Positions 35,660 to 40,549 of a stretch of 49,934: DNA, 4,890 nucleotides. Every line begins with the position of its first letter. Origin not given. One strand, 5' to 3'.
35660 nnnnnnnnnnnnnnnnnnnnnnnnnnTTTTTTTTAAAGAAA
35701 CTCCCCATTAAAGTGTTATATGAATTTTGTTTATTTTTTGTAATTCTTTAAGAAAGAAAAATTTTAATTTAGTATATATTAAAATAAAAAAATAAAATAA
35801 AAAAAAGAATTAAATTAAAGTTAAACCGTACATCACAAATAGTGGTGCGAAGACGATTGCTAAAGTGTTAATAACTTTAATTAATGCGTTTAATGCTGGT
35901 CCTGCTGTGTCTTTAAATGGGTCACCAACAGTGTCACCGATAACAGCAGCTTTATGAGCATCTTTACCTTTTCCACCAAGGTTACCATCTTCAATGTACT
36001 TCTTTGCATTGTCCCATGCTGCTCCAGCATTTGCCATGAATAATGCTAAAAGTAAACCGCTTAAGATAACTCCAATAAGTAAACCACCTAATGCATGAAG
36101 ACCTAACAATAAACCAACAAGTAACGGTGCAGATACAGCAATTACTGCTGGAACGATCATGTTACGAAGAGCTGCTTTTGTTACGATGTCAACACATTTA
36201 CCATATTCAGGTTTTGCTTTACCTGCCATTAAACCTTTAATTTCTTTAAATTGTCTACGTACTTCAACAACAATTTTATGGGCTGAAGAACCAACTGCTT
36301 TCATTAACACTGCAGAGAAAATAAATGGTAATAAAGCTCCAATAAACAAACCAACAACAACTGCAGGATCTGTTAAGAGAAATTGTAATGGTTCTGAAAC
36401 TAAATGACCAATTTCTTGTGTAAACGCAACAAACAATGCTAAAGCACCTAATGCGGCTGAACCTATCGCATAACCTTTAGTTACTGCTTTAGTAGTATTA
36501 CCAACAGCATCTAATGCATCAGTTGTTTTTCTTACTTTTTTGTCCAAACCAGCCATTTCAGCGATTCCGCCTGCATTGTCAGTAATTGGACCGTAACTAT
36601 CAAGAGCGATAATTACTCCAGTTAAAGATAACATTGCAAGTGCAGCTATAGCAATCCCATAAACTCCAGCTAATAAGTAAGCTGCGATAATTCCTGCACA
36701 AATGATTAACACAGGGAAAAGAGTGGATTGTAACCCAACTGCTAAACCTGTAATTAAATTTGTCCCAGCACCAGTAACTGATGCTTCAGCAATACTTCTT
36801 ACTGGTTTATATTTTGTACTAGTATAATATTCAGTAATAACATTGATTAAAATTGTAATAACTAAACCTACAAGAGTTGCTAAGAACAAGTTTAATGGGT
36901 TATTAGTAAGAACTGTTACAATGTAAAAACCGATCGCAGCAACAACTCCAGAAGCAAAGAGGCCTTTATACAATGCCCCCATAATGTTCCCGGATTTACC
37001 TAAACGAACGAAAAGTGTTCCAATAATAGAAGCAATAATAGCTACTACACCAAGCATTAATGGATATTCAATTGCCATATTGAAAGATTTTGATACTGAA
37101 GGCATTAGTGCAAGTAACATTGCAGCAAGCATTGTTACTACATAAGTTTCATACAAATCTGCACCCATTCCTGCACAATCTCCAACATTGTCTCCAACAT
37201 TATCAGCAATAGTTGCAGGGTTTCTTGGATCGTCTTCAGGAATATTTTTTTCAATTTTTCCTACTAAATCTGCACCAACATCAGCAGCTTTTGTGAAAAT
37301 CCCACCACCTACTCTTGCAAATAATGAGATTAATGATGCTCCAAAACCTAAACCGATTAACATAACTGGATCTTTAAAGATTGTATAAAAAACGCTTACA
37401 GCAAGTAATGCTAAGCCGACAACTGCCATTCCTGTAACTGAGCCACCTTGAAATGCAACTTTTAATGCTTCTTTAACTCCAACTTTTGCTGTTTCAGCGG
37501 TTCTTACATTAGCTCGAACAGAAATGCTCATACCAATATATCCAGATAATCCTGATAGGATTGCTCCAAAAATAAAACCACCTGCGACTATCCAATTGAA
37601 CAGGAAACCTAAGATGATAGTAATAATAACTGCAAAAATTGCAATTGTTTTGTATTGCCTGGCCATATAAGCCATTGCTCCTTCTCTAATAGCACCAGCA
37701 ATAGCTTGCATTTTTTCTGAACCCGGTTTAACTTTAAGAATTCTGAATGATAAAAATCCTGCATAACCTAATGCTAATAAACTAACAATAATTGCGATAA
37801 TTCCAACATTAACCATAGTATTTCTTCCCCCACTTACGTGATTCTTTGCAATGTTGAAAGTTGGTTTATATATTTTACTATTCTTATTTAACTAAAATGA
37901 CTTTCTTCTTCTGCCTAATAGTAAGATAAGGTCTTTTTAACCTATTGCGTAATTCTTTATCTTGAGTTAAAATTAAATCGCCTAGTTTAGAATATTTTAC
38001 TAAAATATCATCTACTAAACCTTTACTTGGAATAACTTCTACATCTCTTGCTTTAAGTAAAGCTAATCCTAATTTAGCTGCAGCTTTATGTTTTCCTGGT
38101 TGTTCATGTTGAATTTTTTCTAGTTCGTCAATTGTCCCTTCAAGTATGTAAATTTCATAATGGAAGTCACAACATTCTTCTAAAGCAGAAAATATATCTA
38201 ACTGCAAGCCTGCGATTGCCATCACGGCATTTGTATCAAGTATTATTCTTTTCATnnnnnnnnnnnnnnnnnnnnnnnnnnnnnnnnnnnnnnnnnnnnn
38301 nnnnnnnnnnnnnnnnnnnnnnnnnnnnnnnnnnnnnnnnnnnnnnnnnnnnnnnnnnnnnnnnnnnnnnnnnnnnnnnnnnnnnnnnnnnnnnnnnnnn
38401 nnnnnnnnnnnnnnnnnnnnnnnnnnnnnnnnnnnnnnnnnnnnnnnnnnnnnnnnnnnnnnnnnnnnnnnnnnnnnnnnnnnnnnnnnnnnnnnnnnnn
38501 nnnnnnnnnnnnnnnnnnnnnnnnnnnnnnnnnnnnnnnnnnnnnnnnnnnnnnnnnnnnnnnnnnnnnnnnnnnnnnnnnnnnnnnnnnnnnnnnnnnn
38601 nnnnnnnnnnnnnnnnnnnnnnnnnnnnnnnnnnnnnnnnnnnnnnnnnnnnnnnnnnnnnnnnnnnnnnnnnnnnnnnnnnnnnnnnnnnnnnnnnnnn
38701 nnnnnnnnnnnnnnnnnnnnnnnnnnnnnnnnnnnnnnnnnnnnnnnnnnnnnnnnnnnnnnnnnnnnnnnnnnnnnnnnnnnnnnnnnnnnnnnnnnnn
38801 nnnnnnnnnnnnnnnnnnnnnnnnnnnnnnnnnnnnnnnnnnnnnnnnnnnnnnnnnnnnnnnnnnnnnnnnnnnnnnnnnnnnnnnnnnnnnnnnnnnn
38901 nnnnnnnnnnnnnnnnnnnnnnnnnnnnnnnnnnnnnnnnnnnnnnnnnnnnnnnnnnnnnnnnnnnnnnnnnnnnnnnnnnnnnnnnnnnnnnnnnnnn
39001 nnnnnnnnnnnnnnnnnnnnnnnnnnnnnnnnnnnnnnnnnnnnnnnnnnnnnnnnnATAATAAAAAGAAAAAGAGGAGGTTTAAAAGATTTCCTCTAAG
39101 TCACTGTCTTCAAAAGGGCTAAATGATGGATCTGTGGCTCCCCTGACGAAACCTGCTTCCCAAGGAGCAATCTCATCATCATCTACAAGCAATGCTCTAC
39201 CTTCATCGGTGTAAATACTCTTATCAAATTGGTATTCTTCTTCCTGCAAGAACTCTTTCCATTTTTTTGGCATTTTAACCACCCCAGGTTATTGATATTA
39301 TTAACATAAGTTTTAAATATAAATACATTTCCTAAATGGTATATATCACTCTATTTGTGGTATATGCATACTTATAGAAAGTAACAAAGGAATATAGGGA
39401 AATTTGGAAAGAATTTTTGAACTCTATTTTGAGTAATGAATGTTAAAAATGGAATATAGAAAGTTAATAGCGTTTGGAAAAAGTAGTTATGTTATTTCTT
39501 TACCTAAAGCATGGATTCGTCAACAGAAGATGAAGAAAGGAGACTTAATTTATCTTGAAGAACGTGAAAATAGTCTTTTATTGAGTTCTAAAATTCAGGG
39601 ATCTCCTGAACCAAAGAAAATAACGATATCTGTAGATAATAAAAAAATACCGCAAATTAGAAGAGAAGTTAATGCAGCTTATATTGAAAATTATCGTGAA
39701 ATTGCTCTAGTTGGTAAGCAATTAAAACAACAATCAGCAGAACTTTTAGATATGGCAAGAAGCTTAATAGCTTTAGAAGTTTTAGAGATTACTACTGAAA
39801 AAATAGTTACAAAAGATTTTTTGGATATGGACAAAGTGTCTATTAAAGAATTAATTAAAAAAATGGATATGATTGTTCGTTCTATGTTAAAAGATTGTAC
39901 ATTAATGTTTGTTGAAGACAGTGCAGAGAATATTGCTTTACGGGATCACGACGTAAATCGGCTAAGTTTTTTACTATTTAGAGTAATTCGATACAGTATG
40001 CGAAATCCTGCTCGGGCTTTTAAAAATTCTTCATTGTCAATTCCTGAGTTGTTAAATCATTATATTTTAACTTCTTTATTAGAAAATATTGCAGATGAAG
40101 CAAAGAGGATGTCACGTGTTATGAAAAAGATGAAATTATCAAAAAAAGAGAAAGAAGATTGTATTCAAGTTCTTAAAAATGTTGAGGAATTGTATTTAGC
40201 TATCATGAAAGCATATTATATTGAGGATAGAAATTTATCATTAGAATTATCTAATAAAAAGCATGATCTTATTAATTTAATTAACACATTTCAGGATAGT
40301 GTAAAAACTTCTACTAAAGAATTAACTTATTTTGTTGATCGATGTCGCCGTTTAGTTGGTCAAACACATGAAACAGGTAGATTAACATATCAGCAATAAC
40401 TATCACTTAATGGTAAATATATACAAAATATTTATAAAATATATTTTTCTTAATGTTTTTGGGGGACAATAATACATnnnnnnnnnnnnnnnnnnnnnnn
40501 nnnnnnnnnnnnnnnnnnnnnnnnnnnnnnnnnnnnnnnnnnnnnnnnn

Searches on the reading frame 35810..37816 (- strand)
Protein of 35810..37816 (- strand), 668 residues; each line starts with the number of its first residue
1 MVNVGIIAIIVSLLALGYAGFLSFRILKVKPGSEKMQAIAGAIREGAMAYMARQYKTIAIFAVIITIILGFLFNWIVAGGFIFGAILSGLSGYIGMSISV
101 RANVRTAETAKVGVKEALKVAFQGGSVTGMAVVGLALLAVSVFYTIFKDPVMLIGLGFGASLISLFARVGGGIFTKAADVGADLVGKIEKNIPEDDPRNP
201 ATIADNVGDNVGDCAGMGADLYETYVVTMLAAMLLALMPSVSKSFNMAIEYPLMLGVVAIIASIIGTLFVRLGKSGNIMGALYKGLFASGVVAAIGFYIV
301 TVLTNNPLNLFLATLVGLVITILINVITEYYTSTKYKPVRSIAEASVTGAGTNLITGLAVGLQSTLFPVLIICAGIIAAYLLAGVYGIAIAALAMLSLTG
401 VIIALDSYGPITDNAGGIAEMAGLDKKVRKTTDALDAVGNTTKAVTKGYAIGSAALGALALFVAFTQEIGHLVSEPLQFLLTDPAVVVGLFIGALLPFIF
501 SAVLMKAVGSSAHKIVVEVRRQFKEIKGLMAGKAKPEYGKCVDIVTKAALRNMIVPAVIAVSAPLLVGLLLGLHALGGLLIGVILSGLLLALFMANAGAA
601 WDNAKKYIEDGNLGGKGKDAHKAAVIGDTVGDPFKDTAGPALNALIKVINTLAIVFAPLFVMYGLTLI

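Call 19: search_protein_families(library=pfam, proteins=[window:35810-37816:-], max_evalue=0.001)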
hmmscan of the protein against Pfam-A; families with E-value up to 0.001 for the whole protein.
window:35810-37816:- (668 aa): 1 family
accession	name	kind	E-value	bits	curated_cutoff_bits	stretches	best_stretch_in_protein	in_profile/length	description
PF03030.21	H_PPase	-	3e-270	898.8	29.7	1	13-656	1-645/645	Inorganic H+ pyrophosphatase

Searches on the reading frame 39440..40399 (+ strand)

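Call 10: search_protein_families(library=pfam, proteins=[window:39440-40399:+], max_evalue=0.01)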
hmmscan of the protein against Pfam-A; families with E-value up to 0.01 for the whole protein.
window:39440-40399:+ (319 aa): 2 families
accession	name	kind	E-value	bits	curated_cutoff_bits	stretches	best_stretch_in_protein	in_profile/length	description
PF04014.23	MazE_antitoxin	-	2e-05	24.9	24.7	1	13-50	4-42/48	Antidote-toxin recognition MazE, bacterial antitoxin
PF19088.6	TUTase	-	0.0031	17.7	25.8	1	111-173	18-81/138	TUTase nucleotidyltransferase domain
